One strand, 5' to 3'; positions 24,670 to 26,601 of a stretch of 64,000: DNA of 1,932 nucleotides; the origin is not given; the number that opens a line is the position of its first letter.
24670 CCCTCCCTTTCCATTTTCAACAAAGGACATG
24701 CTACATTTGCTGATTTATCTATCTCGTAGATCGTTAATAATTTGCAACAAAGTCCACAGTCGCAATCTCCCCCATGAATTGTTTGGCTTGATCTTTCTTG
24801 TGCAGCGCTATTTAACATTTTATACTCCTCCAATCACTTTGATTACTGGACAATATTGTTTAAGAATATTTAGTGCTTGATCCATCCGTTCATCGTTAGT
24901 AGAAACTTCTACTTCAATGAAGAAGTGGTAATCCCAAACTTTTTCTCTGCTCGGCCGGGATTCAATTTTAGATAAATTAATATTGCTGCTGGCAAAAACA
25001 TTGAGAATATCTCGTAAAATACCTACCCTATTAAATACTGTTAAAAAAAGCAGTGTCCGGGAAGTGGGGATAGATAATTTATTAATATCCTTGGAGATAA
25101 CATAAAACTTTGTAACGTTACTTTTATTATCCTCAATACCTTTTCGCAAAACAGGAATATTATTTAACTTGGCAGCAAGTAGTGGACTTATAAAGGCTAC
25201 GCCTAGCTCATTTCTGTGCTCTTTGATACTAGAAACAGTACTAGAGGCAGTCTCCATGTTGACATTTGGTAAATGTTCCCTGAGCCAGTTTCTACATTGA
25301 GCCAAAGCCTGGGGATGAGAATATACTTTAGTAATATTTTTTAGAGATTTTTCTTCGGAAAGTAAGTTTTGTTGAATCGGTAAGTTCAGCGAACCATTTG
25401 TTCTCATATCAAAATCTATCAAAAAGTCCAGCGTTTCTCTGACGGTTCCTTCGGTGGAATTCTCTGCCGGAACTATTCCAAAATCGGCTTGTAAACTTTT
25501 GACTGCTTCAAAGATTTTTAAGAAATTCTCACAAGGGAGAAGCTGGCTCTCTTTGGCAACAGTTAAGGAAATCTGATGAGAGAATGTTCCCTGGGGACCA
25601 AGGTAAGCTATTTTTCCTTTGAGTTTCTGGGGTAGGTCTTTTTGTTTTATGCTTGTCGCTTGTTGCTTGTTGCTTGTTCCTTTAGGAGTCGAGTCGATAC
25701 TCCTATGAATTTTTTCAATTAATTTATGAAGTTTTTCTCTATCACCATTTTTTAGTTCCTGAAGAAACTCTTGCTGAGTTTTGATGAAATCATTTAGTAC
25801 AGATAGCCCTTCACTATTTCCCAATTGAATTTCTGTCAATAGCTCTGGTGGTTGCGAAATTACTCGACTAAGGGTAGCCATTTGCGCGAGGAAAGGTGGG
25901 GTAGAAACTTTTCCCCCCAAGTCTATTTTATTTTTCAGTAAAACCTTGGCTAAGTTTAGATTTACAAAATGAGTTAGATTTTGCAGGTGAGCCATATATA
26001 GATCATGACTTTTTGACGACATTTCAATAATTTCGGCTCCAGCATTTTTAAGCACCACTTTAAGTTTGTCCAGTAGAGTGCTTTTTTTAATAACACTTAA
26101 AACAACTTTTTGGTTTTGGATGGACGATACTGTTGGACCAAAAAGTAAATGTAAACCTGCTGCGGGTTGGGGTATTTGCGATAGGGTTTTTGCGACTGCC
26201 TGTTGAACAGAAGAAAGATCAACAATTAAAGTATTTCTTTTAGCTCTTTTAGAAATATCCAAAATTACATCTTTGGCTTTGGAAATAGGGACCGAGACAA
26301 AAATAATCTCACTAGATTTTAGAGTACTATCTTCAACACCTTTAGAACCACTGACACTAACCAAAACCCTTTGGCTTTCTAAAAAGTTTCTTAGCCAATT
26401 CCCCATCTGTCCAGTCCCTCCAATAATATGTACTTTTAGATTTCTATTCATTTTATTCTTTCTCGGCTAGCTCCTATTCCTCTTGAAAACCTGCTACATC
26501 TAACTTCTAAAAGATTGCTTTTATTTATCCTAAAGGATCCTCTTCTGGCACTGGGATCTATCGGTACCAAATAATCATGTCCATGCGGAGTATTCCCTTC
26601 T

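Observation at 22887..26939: Compact chorismate-to-Phe/Tyr operon with an unusual TyrA-PheA (prephenate dehydrogenase-dehydratase) fusion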

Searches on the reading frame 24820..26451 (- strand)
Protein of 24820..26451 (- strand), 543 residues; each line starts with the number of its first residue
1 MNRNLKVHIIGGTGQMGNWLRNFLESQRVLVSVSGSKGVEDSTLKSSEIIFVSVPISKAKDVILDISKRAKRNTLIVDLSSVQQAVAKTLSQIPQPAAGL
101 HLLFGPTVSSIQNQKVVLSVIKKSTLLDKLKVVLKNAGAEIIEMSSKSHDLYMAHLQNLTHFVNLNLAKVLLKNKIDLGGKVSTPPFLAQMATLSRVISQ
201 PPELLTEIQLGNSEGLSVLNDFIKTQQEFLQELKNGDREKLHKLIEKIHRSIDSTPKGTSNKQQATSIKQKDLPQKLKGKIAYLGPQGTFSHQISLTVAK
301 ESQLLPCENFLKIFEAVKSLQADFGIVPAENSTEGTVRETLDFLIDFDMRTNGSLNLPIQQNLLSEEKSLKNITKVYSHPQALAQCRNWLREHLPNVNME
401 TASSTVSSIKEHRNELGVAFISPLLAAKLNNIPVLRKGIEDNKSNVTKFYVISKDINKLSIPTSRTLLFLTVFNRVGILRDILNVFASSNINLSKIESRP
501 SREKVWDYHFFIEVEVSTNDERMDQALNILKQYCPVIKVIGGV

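Call 3: search_protein_families(library=pfam, proteins=[window:24820-26451:-], max_evalue=0.01)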
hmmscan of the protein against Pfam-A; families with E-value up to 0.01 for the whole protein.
window:24820-26451:- (543 aa): 7 families
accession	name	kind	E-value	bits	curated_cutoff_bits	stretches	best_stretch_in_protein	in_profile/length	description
PF00800.23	PDT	-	5.4e-57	193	25.2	1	281-455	1-179/181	Prephenate dehydratase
PF01842.31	ACT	-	8.4e-13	48.3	27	1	467-530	2-64/66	ACT domain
PF20463.3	PDH_C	-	7e-12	46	22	1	146-245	2-100/102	Prephenate dehydrogenase, dimerization domain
PF02153.23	PDH_N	-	3.5e-09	36.8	26.5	1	42-142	41-153/154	Prephenate dehydrogenase, nucleotide-binding domain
PF13291.12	ACT_4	-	7.6e-06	27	27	1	469-539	10-78/80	ACT domain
PF22629.2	ACT_AHAS_ss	-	1e-05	26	27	1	470-537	3-66/67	AHAS small subunit-like ACT domain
PF03807.23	F420_oxidored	-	0.0089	17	21.6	0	41-80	54-92/94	NADP oxidoreductase coenzyme F420-dependent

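Call 4: search_protein_families(library=ncbifam, proteins=[window:24820-26451:-], max_evalue=0.01)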
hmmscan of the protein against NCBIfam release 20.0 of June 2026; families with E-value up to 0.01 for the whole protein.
window:24820-26451:- (543 aa): 20 families
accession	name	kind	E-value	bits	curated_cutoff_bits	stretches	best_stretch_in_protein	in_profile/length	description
NF008865.0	PRK11898.1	equivalog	1.2e-70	237.9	219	1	280-541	3-274/284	prephenate dehydratase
NF008866.0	PRK11899.1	equivalog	1.6e-47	162.2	359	1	278-541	5-271/283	prephenate dehydratase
NF007910.0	PRK10622.1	equivalog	1.5e-39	136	577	1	262-541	87-373/386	bifunctional chorismate mutase/prephenate dehydratase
NF006408.0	PRK08655.1-2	equivalog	1.4e-37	129.5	422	1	3-273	5-296/441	prephenate dehydrogenase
NF008400.0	PRK11199.1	equivalog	2.4e-36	125.5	273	1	6-255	100-353/374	bifunctional chorismate mutase/prephenate dehydrogenase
NF006409.0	PRK08655.1-3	equivalog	1.4e-34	120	310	1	6-261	2-276/290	prephenate dehydrogenase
NF006411.0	PRK08655.1-5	equivalog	3.9e-30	105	464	1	4-258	2-277/443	prephenate dehydrogenase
NF006410.0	PRK08655.1-4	equivalog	1.1e-27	97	498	1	1-259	1-284/446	prephenate dehydrogenase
NF006407.0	PRK08655.1-1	equivalog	4.3e-27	95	834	1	7-258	3-278/439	prephenate dehydrogenase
NF006457.0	PRK08818.1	equivalog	3.3e-21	75.8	411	1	6-238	6-252/373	prephenate dehydrogenase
NF006307.0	PRK08507.1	equivalog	4.9e-13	48.9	295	1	40-247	52-267/275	prephenate dehydrogenase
NF011381.1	PRK14806.1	equivalog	6.2e-12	44.6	902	1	42-336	59-371/733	bifunctional prephenate dehydrogenase/3-phosphoshikimate 1-carboxyvinyltransferase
NF005107.0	PRK06545.1-5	equivalog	2.8e-10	39.7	414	1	42-256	58-285/367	prephenate dehydrogenase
NF005032.0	PRK06444.1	equivalog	6.2e-10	39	293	1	5-162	1-137/197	prephenate dehydrogenase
TIGR01268.1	Phe4hydrox_tetr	equivalog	1.2e-09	37.4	704.8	1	464-535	15-85/436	phenylalanine 4-monooxygenase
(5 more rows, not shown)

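Call 8: find_homologous_proteins(query=window:24820-26451:-, max_evalue=0.00001)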
Query window:24820-26451:- (543 aa): 6219 proteins with E <= 0.00001 among 8000 candidates; the best 120 are listed.
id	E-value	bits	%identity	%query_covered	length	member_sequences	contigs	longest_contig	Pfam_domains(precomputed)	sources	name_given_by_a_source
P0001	0.0e+0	1169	100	100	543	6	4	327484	PF00800.24,PF02153.24,PF22629.3,PF13291.13,PF20463.4,PF01842.32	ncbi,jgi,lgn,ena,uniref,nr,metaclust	ncbi:hypothetical protein A2631_04025 [Candidatus Daviesbacteria bacterium RIFCSPHIGHO2_01_FULL_44_2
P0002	2.8e-212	724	64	97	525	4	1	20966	PF00800.24,PF02153.24,PF13291.13,PF20463.4,PF01842.32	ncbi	-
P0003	4.2e-201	687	58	99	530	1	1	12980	PF00800.24,PF02153.24,PF13291.13,PF20463.4,PF01842.32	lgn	-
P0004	1.6e-199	682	58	100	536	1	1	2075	PF00800.24,PF02153.24,PF22629.3,PF20463.4,PF01842.32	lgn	-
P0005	2.6e-199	681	59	99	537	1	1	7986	PF00800.24,PF02153.24,PF20463.4,PF01842.32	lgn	-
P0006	2.2e-195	668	59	99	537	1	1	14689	PF00800.24,PF02153.24,PF13291.13,PF01842.32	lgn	-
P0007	3.4e-194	664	57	100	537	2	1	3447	PF00800.24,PF02153.24,PF13291.13,PF20463.4,PF01842.32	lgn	-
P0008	7.7e-194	663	56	99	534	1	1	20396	PF00800.24,PF02153.24,PF13291.13,PF20463.4,PF01842.32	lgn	-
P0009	3.3e-190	651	56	99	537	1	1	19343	PF00800.24,PF02153.24,PF20463.4,PF01842.32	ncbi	-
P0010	1.1e-187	643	54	100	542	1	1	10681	PF00800.24,PF02153.24,PF20463.4,PF01842.32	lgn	-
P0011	5.1e-187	641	55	100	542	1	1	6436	PF00800.24,PF02153.24,PF20463.4,PF01842.32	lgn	-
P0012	2.4e-186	638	57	97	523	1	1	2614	PF00800.24,PF02153.24,PF13291.13,PF20463.4,PF01842.32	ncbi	-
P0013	5.1e-183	627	55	100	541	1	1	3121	PF00800.24,PF02153.24,PF20463.4,PF01842.32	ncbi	-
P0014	5.0e-181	621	56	99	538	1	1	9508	PF00800.24,PF02153.24,PF13291.13,PF20463.4,PF01842.32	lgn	-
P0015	3.2e-180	618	54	100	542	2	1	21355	PF00800.24,PF02153.24,PF13291.13,PF20463.4,PF01842.32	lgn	-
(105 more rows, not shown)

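Call 17: find_related_loci(query=A1, collection=genome_contigs, flank=6000)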
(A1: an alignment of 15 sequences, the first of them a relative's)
Query A1 (543 aa) in genome_contigs; peptide patterns used: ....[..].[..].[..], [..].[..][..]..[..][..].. (x = any residue, [..] = any of these).
396 stretches matched a pattern; 157 encode a relative of the query (tblastn E <= 1e-3); the best 80 are kept; 78 distinct loci.
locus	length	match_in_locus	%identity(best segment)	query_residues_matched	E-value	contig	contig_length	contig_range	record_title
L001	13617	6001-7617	51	4-543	1e-173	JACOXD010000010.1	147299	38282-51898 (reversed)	MAG: Candidatus Daviesbacteria bacterium isolate NC_groundwater_144_Ag_S-0.1um_35_15 S4_GD2017_2_S1_scaffold_521, whole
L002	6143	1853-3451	47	7-541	5e-161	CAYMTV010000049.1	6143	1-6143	MAG TPA_asm: uncultured Gammaproteobacteria bacterium isolate binchicken_co38_1053 genome assembly, contig: NODE_27012_l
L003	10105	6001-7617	45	1-541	1e-153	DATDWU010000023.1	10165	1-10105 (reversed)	MAG TPA_asm: Patescibacteria group bacterium isolate SMAG_U8120 k141_1477390, whole genome shotgun sequence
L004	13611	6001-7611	48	1-539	3e-153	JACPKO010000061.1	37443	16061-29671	MAG: Candidatus Daviesbacteria bacterium isolate NC_groundwater_496_Ag_S-0.1um_39_16 S35_SO-1_scaffold_270714, whole gen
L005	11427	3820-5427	64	5-543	0e+0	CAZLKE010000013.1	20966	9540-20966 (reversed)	MAG TPA_asm: uncultured Gammaproteobacteria bacterium isolate SRP050083_co1_414 genome assembly, contig: NODE_984_length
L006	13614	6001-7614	46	1-541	3e-152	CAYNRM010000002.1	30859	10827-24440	MAG TPA_asm: uncultured Gammaproteobacteria bacterium isolate SRP128246_co1_67 genome assembly, contig: NODE_2378_length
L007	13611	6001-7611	45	3-541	8e-150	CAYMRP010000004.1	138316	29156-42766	MAG TPA_asm: uncultured Gammaproteobacteria bacterium isolate SRP286056_co1_76 genome assembly, contig: NODE_83_length_1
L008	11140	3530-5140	45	5-541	9e-148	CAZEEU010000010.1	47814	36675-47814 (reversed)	MAG TPA_asm: uncultured Gammaproteobacteria bacterium isolate SRP286056_co1_676 genome assembly, contig: NODE_729_length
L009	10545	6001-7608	46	1-541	2e-145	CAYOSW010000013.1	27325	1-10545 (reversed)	MAG TPA_asm: uncultured Gammaproteobacteria bacterium isolate binchicken_co105_397 genome assembly, contig: NODE_2181_le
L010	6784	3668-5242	42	1-543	2e-133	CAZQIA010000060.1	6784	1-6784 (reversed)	MAG TPA_asm: uncultured Gammaproteobacteria bacterium isolate SRP173033_co3_77 genome assembly, contig: NODE_16461_lengt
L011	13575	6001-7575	41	7-543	4e-132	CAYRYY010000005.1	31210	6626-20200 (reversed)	MAG TPA_asm: uncultured Gammaproteobacteria bacterium isolate SRP286056_co1_491 genome assembly, contig: NODE_1621_lengt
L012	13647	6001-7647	41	7-541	6e-126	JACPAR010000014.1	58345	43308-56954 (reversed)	MAG: Candidatus Levyibacteriota bacterium isolate NC_groundwater_236_Ag_S-0.2um_36_14 S5_GD2017_2_S2_scaffold_1016, whol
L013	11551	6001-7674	39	1-541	3e-125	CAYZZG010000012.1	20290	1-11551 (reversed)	MAG TPA_asm: uncultured Gammaproteobacteria bacterium isolate binchicken_co251_287 genome assembly, contig: NODE_3641_le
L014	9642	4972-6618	39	7-541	2e-121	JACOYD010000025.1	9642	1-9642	MAG: Candidatus Microgenomates bacterium isolate NC_groundwater_170_Ag_S-0.1um_42_15 S4_GD2017_2_S1_scaffold_6747, whole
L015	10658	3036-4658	39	15-541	5e-120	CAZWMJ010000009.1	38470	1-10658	MAG TPA_asm: uncultured Gammaproteobacteria bacterium isolate binchicken_co38_574 genome assembly, contig: NODE_2232_len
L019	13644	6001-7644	40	7-541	5e-113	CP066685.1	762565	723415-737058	MAG: Candidatus Levyibacteriota bacterium isolate NC_groundwater_389_Ag_B-0.1um_36_40 chromosome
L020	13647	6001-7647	38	7-542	1e-111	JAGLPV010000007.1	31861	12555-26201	MAG: Candidatus Aenigmatarchaeota archaeon isolate RS_8_22 ROV157_8.bin.22.fa_7, whole genome shotgun sequence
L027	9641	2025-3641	31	1-543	2e-65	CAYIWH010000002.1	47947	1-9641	MAG TPA_asm: uncultured Candidatus Saccharibacteria bacterium isolate ERP119705_co3_559 genome assembly, contig: NODE_59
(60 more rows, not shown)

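Call 18: search_solved_structures(query=window:24820-26451:-, max_evalue=0.001, show_alignments=3)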
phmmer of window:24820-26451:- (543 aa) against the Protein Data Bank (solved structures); distinct sequences matched with E-value up to 0.001: 14.
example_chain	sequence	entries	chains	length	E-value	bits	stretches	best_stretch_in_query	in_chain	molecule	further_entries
4lub_A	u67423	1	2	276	6.2e-41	144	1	280-530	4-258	Putative prephenate dehydratase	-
3mwb_A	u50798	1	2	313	2.1e-34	122.4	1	282-541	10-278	Prephenate dehydratase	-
2qmx_A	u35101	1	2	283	6.6e-34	120.8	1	281-542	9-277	Prephenate dehydratase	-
2qmw_A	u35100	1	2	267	4.5e-32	114.7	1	281-519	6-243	Prephenate dehydratase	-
6vh5_A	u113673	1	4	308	1e-23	87.1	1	276-541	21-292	Prephenate dehydratase:Amino acid-binding ACT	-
2pv7_A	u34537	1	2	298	4.7e-22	81.7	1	6-247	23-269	T-protein [Includes: Chorismate mutase (EC 5.4.99.5) (CM) and Prephenate dehydrogenase (EC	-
7alz_A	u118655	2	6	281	5.5e-18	68.3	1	281-531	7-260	Prephenate dehydratase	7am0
3luy_A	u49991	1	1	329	1.2e-17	67.1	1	280-530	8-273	Probable chorismate mutase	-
5jk5_A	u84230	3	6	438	4.2e-05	25.8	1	474-527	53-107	Phenylalanine-4-hydroxylase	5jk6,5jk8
5fii_A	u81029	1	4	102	5.6e-05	25.4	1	468-516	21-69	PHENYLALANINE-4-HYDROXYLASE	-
5l01_A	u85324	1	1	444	0.00049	22.3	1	459-539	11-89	Tryptophan 5-hydroxylase 1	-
6n1k_A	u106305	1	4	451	0.00068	21.8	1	468-515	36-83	Phenylalanine-4-hydroxylase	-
6hpo_A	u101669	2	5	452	0.00077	21.6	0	468-515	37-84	Phenylalanine-4-hydroxylase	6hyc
2f1k_A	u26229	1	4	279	0.00081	21.5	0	36-249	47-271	prephenate dehydrogenase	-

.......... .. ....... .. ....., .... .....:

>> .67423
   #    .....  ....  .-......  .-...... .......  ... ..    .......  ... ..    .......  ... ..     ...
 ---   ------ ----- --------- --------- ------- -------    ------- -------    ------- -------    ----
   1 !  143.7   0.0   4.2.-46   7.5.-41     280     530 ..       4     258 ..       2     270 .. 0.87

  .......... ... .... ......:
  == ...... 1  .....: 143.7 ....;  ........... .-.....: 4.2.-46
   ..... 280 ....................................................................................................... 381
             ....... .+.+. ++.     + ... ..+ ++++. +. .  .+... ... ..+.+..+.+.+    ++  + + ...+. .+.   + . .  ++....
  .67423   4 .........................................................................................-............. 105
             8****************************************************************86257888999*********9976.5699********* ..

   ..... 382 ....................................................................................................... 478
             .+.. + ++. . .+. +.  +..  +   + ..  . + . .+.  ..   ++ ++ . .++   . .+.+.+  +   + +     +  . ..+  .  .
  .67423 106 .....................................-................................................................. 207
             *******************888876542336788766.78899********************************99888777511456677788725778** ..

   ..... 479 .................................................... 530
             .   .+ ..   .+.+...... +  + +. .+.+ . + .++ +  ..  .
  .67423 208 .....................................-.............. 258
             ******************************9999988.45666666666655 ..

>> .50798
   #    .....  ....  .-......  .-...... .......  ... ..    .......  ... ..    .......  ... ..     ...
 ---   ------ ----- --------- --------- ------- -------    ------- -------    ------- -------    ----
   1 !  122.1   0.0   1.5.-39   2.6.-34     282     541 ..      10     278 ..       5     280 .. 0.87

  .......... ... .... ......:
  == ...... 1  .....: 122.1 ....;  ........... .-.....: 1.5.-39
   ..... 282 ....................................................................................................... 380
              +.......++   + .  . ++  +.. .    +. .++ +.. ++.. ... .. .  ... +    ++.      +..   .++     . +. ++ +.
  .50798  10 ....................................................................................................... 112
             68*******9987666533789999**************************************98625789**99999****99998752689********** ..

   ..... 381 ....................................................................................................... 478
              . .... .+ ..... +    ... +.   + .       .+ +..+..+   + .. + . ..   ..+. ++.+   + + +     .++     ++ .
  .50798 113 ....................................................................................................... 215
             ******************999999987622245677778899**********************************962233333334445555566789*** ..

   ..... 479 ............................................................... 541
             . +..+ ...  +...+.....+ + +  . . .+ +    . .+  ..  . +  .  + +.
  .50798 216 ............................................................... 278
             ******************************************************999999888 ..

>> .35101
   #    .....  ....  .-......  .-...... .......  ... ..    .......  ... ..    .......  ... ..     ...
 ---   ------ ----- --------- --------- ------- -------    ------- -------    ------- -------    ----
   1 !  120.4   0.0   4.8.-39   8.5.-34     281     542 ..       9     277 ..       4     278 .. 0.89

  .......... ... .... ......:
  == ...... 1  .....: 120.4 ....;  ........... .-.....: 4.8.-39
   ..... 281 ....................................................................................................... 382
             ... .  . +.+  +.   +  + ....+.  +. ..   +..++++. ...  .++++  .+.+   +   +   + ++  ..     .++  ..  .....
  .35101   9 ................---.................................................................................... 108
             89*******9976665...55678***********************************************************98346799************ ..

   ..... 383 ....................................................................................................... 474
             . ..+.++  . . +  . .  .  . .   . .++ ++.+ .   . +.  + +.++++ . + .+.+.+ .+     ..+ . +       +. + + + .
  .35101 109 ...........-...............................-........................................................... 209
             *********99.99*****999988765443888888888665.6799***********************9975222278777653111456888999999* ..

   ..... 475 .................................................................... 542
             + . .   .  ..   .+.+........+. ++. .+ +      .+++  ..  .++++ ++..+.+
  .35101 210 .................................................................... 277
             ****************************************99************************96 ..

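Call 23: find_encoding_contigs(protein=P0001, flank=10000, max_places=3)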
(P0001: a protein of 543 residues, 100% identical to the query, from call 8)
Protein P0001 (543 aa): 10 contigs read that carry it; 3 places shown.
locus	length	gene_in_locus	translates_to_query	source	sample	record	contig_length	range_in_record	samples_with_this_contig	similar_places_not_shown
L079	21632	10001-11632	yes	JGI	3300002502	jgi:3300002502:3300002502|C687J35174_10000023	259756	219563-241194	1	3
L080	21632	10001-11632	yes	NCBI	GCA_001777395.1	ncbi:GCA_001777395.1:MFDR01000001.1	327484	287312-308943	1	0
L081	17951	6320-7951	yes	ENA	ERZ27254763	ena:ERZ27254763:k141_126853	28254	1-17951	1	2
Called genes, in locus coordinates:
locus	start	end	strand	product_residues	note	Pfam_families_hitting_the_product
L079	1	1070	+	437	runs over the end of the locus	PF21760:SecD_1st, PF22599:SecDF_P1_head, PF02355:SecD_SecF_C, PF03176:MMPL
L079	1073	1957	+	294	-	-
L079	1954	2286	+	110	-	-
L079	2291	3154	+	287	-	PF07549:Sec_GG, PF02355:SecD_SecF_C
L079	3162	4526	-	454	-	PF01743:PolyA_pol, PF12627:PolyA_pol_RNAbd, PF01966:HD (weak), PF13735:tRNA_NucTran2_2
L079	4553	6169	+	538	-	PF01368:DHH, PF02272:DHHA1, PF17768:RecJ_OB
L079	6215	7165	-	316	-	PF24827:AstE_AspA_cat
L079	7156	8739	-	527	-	-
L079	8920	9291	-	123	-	PF01042:Ribonuc_L-PSP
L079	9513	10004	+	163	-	-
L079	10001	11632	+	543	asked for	PF02153:PDH_N, PF13291:ACT_4 (faint), PF20463:PDH_C, PF00800:PDT, PF01842:ACT, PF22629:ACT_AHAS_ss (faint)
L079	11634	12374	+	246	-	-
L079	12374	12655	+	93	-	PF01817:CM_2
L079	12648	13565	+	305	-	PF01063:Aminotran_4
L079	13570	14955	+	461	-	PF01336:tRNA_anti-codon, PF00152:tRNA-synt_2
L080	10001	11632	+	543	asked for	PF02153:PDH_N, PF13291:ACT_4 (faint), PF20463:PDH_C, PF00800:PDT, PF01842:ACT, PF22629:ACT_AHAS_ss (faint)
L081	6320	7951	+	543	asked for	PF02153:PDH_N, PF13291:ACT_4 (faint), PF20463:PDH_C, PF00800:PDT, PF01842:ACT, PF22629:ACT_AHAS_ss (faint)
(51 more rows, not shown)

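Call 26: search_protein_families(library=pfam, proteins=[L005:5417-5881:+, L005:3600-3812:+], max_evalue=10)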
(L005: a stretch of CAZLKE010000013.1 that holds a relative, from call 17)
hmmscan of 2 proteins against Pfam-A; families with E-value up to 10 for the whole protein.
L005:5417-5881:+ (154 aa): 0 families

L005:3600-3812:+ (70 aa): 0 families
